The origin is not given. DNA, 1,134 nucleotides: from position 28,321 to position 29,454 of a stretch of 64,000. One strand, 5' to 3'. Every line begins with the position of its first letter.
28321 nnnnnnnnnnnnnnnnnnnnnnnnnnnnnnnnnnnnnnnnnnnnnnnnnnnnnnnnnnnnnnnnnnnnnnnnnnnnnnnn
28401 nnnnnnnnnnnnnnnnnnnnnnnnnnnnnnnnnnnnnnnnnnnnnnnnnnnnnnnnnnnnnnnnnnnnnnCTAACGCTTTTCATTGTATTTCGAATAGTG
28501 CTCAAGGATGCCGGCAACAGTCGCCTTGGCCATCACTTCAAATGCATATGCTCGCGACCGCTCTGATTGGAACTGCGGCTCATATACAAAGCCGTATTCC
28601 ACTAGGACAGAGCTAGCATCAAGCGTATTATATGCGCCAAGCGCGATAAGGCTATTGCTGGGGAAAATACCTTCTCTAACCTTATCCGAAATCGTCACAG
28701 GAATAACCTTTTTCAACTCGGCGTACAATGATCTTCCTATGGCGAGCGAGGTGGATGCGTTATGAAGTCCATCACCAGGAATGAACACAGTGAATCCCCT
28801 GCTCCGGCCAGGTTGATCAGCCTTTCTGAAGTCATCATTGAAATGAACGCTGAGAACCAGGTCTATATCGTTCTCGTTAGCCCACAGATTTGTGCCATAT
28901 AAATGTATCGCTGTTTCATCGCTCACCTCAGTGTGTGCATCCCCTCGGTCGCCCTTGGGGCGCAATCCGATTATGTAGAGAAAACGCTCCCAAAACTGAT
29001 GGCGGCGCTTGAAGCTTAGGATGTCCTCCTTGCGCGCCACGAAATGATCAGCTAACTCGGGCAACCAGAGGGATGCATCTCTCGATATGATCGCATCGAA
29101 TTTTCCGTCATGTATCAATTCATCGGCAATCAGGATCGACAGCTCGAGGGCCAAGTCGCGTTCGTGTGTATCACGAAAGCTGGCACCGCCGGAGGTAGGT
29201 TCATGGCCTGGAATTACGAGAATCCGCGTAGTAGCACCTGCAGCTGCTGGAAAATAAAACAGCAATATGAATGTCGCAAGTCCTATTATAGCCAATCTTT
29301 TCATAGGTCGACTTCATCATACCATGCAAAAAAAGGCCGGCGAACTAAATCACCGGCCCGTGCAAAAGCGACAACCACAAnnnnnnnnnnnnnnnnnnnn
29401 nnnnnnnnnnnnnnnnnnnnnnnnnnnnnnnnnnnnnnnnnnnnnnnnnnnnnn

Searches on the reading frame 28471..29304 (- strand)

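Call 107: search_protein_families(library=pfam, proteins=[window:28471-29304:-], max_evalue=0.00001)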
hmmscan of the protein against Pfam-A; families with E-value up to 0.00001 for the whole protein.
window:28471-29304:- (277 aa): 1 family
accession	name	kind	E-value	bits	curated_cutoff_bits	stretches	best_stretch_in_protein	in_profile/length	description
PF01520.23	Amidase_3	-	1.7e-13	51.5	27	1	28-266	1-172/174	N-acetylmuramoyl-L-alanine amidase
